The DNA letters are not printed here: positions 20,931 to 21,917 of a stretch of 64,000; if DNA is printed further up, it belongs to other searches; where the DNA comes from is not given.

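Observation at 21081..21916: Second 'small Cys-rich peptide + HExxH protein' module: paralogous pairing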

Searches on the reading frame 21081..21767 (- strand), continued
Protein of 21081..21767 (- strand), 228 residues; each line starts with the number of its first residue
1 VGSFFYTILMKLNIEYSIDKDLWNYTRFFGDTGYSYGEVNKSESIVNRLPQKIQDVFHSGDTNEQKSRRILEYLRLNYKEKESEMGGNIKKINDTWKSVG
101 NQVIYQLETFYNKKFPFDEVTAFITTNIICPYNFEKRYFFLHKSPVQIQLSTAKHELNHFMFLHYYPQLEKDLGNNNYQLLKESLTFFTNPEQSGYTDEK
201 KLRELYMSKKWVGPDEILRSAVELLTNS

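Call 46: search_protein_families(library=ncbifam, proteins=[L021:4312-5718:+, L012:193-1563:+, L018:4298-5659:+, L009:3761-5209:+, L007:3444-4817:+, L009:5288-6001:+], max_evalue=0.001)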
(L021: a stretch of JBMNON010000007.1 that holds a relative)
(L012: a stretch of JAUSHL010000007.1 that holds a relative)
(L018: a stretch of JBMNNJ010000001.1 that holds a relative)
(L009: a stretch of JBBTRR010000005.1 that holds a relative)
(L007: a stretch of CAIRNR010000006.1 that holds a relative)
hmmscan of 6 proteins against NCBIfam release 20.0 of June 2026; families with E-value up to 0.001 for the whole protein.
L021:4312-5718:+ (469 aa): 60 families (the best 25 are shown)
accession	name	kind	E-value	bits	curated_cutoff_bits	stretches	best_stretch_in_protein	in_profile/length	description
TIGR04303.1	GeoRSP_rSAM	equivalog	2.6e-33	116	400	1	38-368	1-324/325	GeoRSP system radical SAM/SPASM protein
TIGR04545.1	rSAM_ahbD_hemeb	equivalog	4.4e-28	98.7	500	1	44-370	2-337/339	heme b synthase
TIGR04055.1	rSAM_NirJ2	equivalog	1.6e-26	93.7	500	1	44-370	2-324/326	putative heme d1 biosynthesis radical SAM protein NirJ2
TIGR04053.2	TIGR04053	equivalog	4.4e-24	85.4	395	1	40-261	6-223/366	TIGR04053 family radical SAM/SPASM domain-containing protein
TIGR04347.1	pseudo_SAM_Halo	equivalog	1.3e-22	80.6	525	1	37-230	34-220/390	TIGR04347 family pseudo-SAM/SPASM protein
TIGR03962.1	mycofact_rSAM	equivalog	1.8e-22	80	265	1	35-370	5-333/339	mycofactocin radical SAM maturase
TIGR02109.1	PQQ_syn_pqqE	equivalog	1.7e-20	73.3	381.35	2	38-214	3-174/358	pyrroloquinoline quinone biosynthesis protein PqqE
TIGR02668.1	moaA_archaeal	equivalog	1.8e-20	73.1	325.25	1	46-211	14-175/303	GTP 3',8-cyclase MoaA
NF038283.1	viperin_w_prok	equivalog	3e-19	69.3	180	1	43-205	3-173/281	viperin family antiviral radical SAM protein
TIGR04340.1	rSAM_ACGX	hypoth_equivalog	4.6e-19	68.8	400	1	44-248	5-205/341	radical SAM/SPASM domain protein, ACGX system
TIGR02666.1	moaA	equivalog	1.2e-17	63.9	284.05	1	47-214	15-185/336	GTP 3',8-cyclase MoaA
TIGR04133.1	rSAM_w_lipo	hypoth_equivalog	3.7e-17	62.3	425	1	43-349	25-330/350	TIGR04133 family radical SAM/SPASM protein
TIGR04546.1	rSAM_ahbC_deAc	equivalog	9.9e-17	60.8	650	1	40-204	38-195/390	12,18-didecarboxysiroheme deacetylase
NF001199.0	PRK00164.2-1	equivalog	1.5e-16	60.5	231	1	47-211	17-177/308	GTP 3',8-cyclase MoaA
TIGR04051.1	rSAM_NirJ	equivalog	9.8e-16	57.7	515.45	1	44-219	4-173/354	heme d1 biosynthesis radical SAM protein NirJ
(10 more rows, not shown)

L012:193-1563:+ (457 aa): 60 families (the best 25 are shown)
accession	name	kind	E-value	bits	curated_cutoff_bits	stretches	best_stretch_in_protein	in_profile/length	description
TIGR04055.1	rSAM_NirJ2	equivalog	5.9e-30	104.9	500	1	32-353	1-317/326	putative heme d1 biosynthesis radical SAM protein NirJ2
TIGR04545.1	rSAM_ahbD_hemeb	equivalog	4.6e-27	95.4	500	1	33-351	2-328/339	heme b synthase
TIGR04053.2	TIGR04053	equivalog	1e-24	87.5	395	1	28-256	5-229/366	TIGR04053 family radical SAM/SPASM domain-containing protein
TIGR03962.1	mycofact_rSAM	equivalog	3.4e-24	85.7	265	1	22-356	3-329/339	mycofactocin radical SAM maturase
TIGR04347.1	pseudo_SAM_Halo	equivalog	1.1e-21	77.5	525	1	28-210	36-211/390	TIGR04347 family pseudo-SAM/SPASM protein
TIGR02109.1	PQQ_syn_pqqE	equivalog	3e-20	72.5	381.35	2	26-204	2-175/358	pyrroloquinoline quinone biosynthesis protein PqqE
TIGR04303.1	GeoRSP_rSAM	equivalog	7.1e-20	71.8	400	1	27-356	1-322/325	GeoRSP system radical SAM/SPASM protein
NF012164.0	AlbA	equivalog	8e-19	67.4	850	1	26-209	108-286/442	subtilosin maturase AlbA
TIGR04546.1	rSAM_ahbC_deAc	equivalog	1.4e-17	63.6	650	1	29-199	38-201/390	12,18-didecarboxysiroheme deacetylase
NF050035.1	rSAM_WgK_link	exception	1.5e-17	63.7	650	1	28-246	6-218/367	radical SAM/SPASM peptide maturase WgkB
NF045574.1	sacti_mat_StsB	exception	1.8e-17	63.4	625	1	33-205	98-263/466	StsB family radical SAM/SPASM domain sactipeptide maturase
TIGR03977.1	rSAM_pair_HxsC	equivalog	2.6e-17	62.6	267.9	1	37-199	31-191/292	His-Xaa-Ser system radical SAM maturase HxsC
TIGR02666.1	moaA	equivalog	8.2e-17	61.2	284.05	1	37-204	16-186/336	GTP 3',8-cyclase MoaA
TIGR04051.1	rSAM_NirJ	equivalog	1e-16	60.9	515.45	1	32-208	3-173/354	heme d1 biosynthesis radical SAM protein NirJ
TIGR04251.1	SCM_rSAM_ScmF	equivalog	2.6e-16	60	400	1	35-206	8-177/353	SynChlorMet cassette radical SAM/SPASM protein ScmF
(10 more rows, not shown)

L018:4298-5659:+ (454 aa): 61 families (the best 25 are shown)
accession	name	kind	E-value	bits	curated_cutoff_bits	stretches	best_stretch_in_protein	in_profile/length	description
TIGR04303.1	GeoRSP_rSAM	equivalog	5.8e-32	111.5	400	1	17-345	1-324/325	GeoRSP system radical SAM/SPASM protein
TIGR04545.1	rSAM_ahbD_hemeb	equivalog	1.4e-29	103.6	500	2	23-195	2-170/339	heme b synthase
TIGR04055.1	rSAM_NirJ2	equivalog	3.3e-29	102.5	500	1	23-347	2-324/326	putative heme d1 biosynthesis radical SAM protein NirJ2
TIGR03962.1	mycofact_rSAM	equivalog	4.2e-25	88.7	265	1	15-348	6-334/339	mycofactocin radical SAM maturase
TIGR04053.2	TIGR04053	equivalog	1.9e-24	86.6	395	1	18-195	5-181/366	TIGR04053 family radical SAM/SPASM domain-containing protein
TIGR02668.1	moaA_archaeal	equivalog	3.6e-22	78.7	325.25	1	23-293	12-278/303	GTP 3',8-cyclase MoaA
NF047865.1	rSAM_PapB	equivalog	1.4e-21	77.1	340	1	26-341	8-330/330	PapB family radical SAM/SPASM ranthipeptide maturase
TIGR04347.1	pseudo_SAM_Halo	equivalog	3.1e-21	76.1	525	2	19-196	37-208/390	TIGR04347 family pseudo-SAM/SPASM protein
TIGR02109.1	PQQ_syn_pqqE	equivalog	4.8e-21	75.1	381.35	2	262-352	239-337/358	pyrroloquinoline quinone biosynthesis protein PqqE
TIGR04133.1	rSAM_w_lipo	hypoth_equivalog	1.9e-20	73.1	425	1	23-326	26-330/350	TIGR04133 family radical SAM/SPASM protein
TIGR04546.1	rSAM_ahbC_deAc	equivalog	4.3e-20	71.9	650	1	11-183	30-196/390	12,18-didecarboxysiroheme deacetylase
NF001199.0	PRK00164.2-1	equivalog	4.3e-19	68.8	231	1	23-191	14-179/308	GTP 3',8-cyclase MoaA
TIGR02666.1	moaA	equivalog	4.8e-19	68.5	284.05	1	26-191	15-184/336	GTP 3',8-cyclase MoaA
TIGR04051.1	rSAM_NirJ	equivalog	2.1e-18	66.5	515.45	1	20-195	2-171/354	heme d1 biosynthesis radical SAM protein NirJ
TIGR04340.1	rSAM_ACGX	hypoth_equivalog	3.5e-18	65.9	400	2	23-205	5-186/341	radical SAM/SPASM domain protein, ACGX system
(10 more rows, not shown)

L009:3761-5209:+ (483 aa): 57 families (the best 25 are shown)
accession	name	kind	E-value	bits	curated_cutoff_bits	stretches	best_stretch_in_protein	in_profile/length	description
TIGR04136.1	rSAM_FibroRumin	equivalog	6.1e-112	374.8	400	1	26-479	1-455/458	FibroRumin system radical SAM peptide maturase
NF047865.1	rSAM_PapB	equivalog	7.2e-40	137.2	340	1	126-455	7-327/330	PapB family radical SAM/SPASM ranthipeptide maturase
TIGR04064.1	rSAM_nif11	equivalog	9.3e-32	110.3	518.7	2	115-271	72-218/459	nif11-like peptide radical SAM maturase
TIGR03906.1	quino_hemo_SAM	equivalog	1e-31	110.1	453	1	66-447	41-417/467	quinohemoprotein amine dehydrogenase maturation protein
NF038107.1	rSAM_NF038107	equivalog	8.2e-29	100.6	600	1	87-445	49-401/444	Cys-every-fifth radical SAM/SPASM peptide maturase CefB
TIGR03974.1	rSAM_six_Cys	equivalog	1e-27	97.2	425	2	73-273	50-240/451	thioether cross-link-forming SCIFF peptide maturase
TIGR03942.1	sulfatase_rSAM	equivalog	1.1e-27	97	349.45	1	129-465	8-345/363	anaerobic sulfatase maturase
NF041707.1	rSAM_YhhB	equivalog_domain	5.5e-24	84.8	445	1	128-275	8-150/369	cyclophane-forming radical SAM/SPASM peptide maturase YhhB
NF041298.1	rSAM_mat_DynA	equivalog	1.6e-23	83.3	450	1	129-455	8-332/356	dynobactin maturation radical SAM/SPASM protein DynA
NF040492.1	not_ScfB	exception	2.8e-22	79.2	855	2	81-271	57-236/450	ScfB-related radical SAM/SPASM orphan maturase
TIGR04068.1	rSAM_ocin_clost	equivalog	5.3e-22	78.3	500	1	124-271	86-226/462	Cys-rich peptide radical SAM maturase CcpM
TIGR03978.1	rSAM_paired_1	equivalog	6.7e-22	77.9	370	1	120-295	81-247/466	His-Xaa-Ser system radical SAM maturase HxsB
TIGR04148.1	GG_samocin_CFB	equivalog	2.1e-20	73.3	300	1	125-271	20-164/411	radical SAM peptide maturase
TIGR04463.1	rSAM_vs_C_rich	equivalog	1.5e-19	70.1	525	1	126-447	86-397/438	TIGR04463 family radical SAM/SPASM RiPP maturase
TIGR04280.1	geopep_mat_rSAM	hypoth_equivalog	2.5e-19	69.6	400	1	90-460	51-408/428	geopeptide radical SAM maturase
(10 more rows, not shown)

L007:3444-4817:+ (458 aa): 68 families (the best 25 are shown)
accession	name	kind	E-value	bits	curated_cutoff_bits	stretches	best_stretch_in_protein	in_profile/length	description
NF047865.1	rSAM_PapB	equivalog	1.8e-35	122.7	340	1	104-429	4-318/330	PapB family radical SAM/SPASM ranthipeptide maturase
TIGR03906.1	quino_hemo_SAM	equivalog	1.3e-29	103.2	453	2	46-245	37-235/467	quinohemoprotein amine dehydrogenase maturation protein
NF038107.1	rSAM_NF038107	equivalog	1.1e-25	90.4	600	1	105-370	87-349/444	Cys-every-fifth radical SAM/SPASM peptide maturase CefB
TIGR04064.1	rSAM_nif11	equivalog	9.5e-25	87.2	518.7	1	104-428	79-401/459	nif11-like peptide radical SAM maturase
TIGR04280.1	geopep_mat_rSAM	hypoth_equivalog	1.5e-24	86.8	400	1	105-298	86-277/428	geopeptide radical SAM maturase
NF040492.1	not_ScfB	exception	6.8e-22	77.9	855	1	105-432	97-420/450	ScfB-related radical SAM/SPASM orphan maturase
TIGR04068.1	rSAM_ocin_clost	equivalog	7.3e-22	77.9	500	1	103-258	84-239/462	Cys-rich peptide radical SAM maturase CcpM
NF041298.1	rSAM_mat_DynA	equivalog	7.4e-22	77.8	450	1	110-304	8-194/356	dynobactin maturation radical SAM/SPASM protein DynA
TIGR03974.1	rSAM_six_Cys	equivalog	3.3e-21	75.7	425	1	107-269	101-264/451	thioether cross-link-forming SCIFF peptide maturase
TIGR04347.1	pseudo_SAM_Halo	equivalog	1.7e-19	70.4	525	1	108-313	43-229/390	TIGR04347 family pseudo-SAM/SPASM protein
TIGR03978.1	rSAM_paired_1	equivalog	1.9e-19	69.8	370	1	109-322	89-297/466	His-Xaa-Ser system radical SAM maturase HxsB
TIGR03942.1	sulfatase_rSAM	equivalog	2.5e-19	69.6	349.45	1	110-435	8-332/363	anaerobic sulfatase maturase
TIGR04546.1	rSAM_ahbC_deAc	equivalog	4.5e-19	68.5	650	1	108-282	44-203/390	12,18-didecarboxysiroheme deacetylase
TIGR04055.1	rSAM_NirJ2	equivalog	1.7e-18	67.2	500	1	108-278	5-160/326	putative heme d1 biosynthesis radical SAM protein NirJ2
TIGR04051.1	rSAM_NirJ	equivalog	2e-18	66.5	515.45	1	108-285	7-169/354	heme d1 biosynthesis radical SAM protein NirJ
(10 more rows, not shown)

L009:5288-6001:+ (238 aa): 0 families

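Call 53: search_protein_representatives(alignment_id=A1)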
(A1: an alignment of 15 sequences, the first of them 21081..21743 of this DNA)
Query: 15 sequences, 220 profile positions. Proteins with E-value up to 0.001 (for the whole library): 591; up to 1e-10: 278; up to 1e-30: 44. The best 150 are listed.
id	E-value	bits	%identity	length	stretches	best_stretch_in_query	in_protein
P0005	1.7e-89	315.5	-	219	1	1-219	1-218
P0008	1.8e-82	292.5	-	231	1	1-219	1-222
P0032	1.4e-75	270.0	-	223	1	2-219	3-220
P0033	4.3e-72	258.6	-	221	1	2-218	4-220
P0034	1.3e-69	250.5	-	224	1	1-211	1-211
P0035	2.1e-64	233.4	-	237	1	1-215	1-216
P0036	1.7e-62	227.2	-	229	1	1-215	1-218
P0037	5.9e-62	225.4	-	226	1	1-218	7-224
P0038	3.3e-61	223.0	-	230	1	1-211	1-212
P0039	3.4e-60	219.7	-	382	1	1-210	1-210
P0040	7.5e-60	218.6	-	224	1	1-217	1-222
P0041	2.3e-59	217.0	-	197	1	1-197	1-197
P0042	4.7e-59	215.9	-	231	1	2-215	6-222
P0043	6.1e-58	212.3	-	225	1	1-217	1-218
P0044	1.5e-57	211.1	-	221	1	1-213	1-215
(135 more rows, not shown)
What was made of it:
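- Family size and signature: 591 clusters at E<=1e-3 (call 53).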

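Call 56: search_protein_families(library=pfam, alignment_id=A5, max_evalue=0.01)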
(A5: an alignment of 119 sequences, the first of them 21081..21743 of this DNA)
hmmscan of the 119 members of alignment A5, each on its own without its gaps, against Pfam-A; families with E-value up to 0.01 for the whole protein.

A. member 1, window:21081-21743:- (220 aa): 0 families

B. families by the number of members that match (of 119 scanned): 20 families
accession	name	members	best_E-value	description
PF06114.19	Peptidase_M78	4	0.00065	IrrE N-terminal-like domain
PF10263.15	SprT-like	2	0.0018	SprT-like family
PF00293.34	NUDIX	1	4.4e-19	NUDIX domain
PF08325.16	WLM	1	4.8e-05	WLM domain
PF09371.15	Tex_N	1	0.0003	Tex-like protein N-terminal domain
PF12008.13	EcoR124_C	1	0.00059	Type I restriction and modification enzyme - subunit R C terminal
PF21981.2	RecX_HTH3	1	0.00068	RecX, third three-helix domain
PF17641.8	ASPRs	1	0.00084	Ancylostoma-associated secreted protein related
PF13302.13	Acetyltransf_3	1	0.0015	Acetyltransferase (GNAT) domain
PF20573.4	DUF6782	1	0.0028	Putative metallopeptidase family (DUF6782)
PF20285.3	CTD9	1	0.003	C-terminal domain 9 of the ABC-three component (ABC-3C) systems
PF18862.6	ApeA_NTD1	1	0.0031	ApeA N-terminal domain 1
PF12392.13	DUF3656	1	0.0035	Collagenase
PF07418.16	PCEMA1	1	0.004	Acidic phosphoprotein precursor PCEMA1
PF12174.13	RST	1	0.0045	RCD1-SRO-TAF4 (RST) plant domain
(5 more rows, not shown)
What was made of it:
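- On Gluzincin-type zinc metallopeptidase: Pfam M78, SprT and WLM hits are sub-threshold and appear in 1-4 of 119 members (call 56).
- Sub-threshold Pfam hits are to the M78, SprT, WLM and DUF6782 metallopeptidases (call 56).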

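Call 58: find_encoding_contigs(protein=P0002, flank=3000, max_places=2)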
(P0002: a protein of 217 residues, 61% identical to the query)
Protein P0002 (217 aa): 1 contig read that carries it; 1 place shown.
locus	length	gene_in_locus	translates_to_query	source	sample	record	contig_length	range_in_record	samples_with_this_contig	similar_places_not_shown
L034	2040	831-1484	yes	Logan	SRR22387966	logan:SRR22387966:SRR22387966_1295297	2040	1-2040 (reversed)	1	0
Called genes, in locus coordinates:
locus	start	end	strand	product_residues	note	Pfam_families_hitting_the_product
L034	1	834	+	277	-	?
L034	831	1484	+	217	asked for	-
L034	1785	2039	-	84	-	?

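Call 59: find_encoding_contigs(protein=P0004, flank=3000, max_places=2)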
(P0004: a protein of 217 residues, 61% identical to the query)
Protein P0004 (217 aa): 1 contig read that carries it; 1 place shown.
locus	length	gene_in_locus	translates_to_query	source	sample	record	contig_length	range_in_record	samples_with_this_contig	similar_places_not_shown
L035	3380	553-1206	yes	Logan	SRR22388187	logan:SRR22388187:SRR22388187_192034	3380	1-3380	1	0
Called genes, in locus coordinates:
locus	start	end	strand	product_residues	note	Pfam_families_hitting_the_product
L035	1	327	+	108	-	?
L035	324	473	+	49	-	-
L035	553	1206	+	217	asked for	-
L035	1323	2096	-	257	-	-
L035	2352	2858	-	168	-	PF06197:DUF998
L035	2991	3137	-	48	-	-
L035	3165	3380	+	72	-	?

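Call 60: find_encoding_contigs(protein=P0006, flank=3000, max_places=2)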
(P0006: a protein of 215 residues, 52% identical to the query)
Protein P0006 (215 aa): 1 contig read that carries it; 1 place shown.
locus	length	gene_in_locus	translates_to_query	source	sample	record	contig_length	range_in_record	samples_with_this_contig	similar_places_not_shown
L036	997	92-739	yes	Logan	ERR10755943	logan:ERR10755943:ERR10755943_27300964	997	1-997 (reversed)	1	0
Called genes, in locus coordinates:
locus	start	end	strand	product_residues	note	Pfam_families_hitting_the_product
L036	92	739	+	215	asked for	-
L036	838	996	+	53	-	?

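Call 66: search_protein_families(library=ncbifam, proteins=[L034:1-834:+], max_evalue=0.01)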
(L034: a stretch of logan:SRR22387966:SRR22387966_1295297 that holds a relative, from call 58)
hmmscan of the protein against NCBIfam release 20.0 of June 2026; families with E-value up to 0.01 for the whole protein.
L034:1-834:+ (277 aa): 0 families

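Call 86: search_solved_structures(query=A5, max_evalue=10)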
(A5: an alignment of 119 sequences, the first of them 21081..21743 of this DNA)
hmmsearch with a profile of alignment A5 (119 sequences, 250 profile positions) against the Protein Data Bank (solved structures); distinct sequences matched with E-value up to 10: 46.
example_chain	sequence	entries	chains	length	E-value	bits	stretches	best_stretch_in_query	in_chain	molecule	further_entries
3i5f_B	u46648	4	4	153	0.041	16.7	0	172-190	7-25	Myosin regulatory light chain LC-2, mantle muscle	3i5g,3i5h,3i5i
8i3e_A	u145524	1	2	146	0.23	14.2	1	40-126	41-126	ELKS/Rab6-interacting/CAST family member 1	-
6yip_A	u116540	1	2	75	0.27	14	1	169-219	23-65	Kinesin-like protein KIF20A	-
7nqc_A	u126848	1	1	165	0.43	13.3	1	164-242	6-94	Calmodulin-1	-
1g12_A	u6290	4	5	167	0.43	13.3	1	63-160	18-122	PEPTIDYL-LYS METALLOENDOPEPTIDASE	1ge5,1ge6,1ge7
3a8p_A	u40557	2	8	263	0.58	12.9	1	12-98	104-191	T-lymphoma invasion and metastasis-inducing protein 2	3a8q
6pts_A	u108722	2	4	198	0.62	12.8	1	49-111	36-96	Apolipoprotein A-I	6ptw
9zdg_A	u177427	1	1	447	0.63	12.8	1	163-191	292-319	Tq-FLiTS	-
4v6m_A0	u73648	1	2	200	0.63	12.8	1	49-111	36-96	Apolipoprotein A-I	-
2msc_A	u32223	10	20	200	0.63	12.8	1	49-111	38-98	Apolipoprotein A-I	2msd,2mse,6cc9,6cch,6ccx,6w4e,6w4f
1av1_A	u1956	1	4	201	0.63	12.8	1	49-111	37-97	APOLIPOPROTEIN A-I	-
4hex_A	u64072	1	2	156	0.69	12.7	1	164-243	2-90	Calmodulin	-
8up1_A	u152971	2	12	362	0.74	12.6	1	36-79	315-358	De Novo Protein sr322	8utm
6eri_Az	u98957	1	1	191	0.77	12.5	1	51-113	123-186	Ribosome-recycling factor, chloroplastic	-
6ytt_B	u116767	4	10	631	0.85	12.4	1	19-114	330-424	Carbon-monoxide dehydrogenase (Acceptor),Carbon-monoxide dehydrogenase (Acceptor) | Carbon-monoxide dehydrogenase (Acceptor),CO-dehydrogenase from Clostridium a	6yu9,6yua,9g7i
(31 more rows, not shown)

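Call 96: search_protein_families(library=pfam, proteins=[L034:1-834:+, L009:5288-6001:+, L017:7382-8131:+], max_evalue=0.1)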
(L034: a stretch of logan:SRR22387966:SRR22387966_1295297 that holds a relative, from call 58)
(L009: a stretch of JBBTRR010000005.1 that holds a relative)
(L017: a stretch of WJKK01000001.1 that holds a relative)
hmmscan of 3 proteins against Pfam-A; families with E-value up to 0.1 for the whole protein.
L034:1-834:+ (277 aa): 0 families

L009:5288-6001:+ (238 aa): 0 families

L017:7382-8131:+ (250 aa): 1 family
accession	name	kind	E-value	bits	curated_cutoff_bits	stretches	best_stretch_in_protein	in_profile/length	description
PF10496.14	Syntaxin-18_N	-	0.048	14.4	30.6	0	70-113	6-55/87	SNARE-complex protein Syntaxin-18 N-terminus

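Call 101: find_related_loci(query=A1, collection=metagenome_contigs, flank=4000)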
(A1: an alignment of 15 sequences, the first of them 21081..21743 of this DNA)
Query A1 (220 aa) in metagenome_contigs; peptide patterns used: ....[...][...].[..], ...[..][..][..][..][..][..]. (x = any residue, [..] = any of these).
350 stretches matched a pattern; 100 encode a relative of the query (tblastn E <= 1e-3); the best 80 are kept; 80 distinct loci.
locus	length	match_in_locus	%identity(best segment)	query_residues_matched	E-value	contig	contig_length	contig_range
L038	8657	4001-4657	56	2-220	4e-84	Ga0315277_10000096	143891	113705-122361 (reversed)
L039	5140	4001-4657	47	2-219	4e-66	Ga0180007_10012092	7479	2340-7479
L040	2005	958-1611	41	1-217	8e-54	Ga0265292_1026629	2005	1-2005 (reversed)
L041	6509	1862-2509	42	2-217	3e-51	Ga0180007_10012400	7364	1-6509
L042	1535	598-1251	39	1-217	3e-52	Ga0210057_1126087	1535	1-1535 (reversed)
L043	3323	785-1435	42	2-218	3e-50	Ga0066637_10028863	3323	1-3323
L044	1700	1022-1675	40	1-217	2e-51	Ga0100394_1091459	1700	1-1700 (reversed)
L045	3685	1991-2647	39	2-219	3e-49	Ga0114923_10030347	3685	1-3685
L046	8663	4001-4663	38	1-220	4e-49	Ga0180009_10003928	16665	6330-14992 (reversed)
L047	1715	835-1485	41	2-217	3e-50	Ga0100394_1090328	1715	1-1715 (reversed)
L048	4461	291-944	41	2-217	1e-48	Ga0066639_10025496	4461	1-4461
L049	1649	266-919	41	2-217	1e-49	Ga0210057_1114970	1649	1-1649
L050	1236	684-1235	42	2-184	8e-49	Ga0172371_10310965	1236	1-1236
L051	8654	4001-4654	39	2-217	3e-44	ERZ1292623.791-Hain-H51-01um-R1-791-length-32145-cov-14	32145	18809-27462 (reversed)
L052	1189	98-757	36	2-219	2e-45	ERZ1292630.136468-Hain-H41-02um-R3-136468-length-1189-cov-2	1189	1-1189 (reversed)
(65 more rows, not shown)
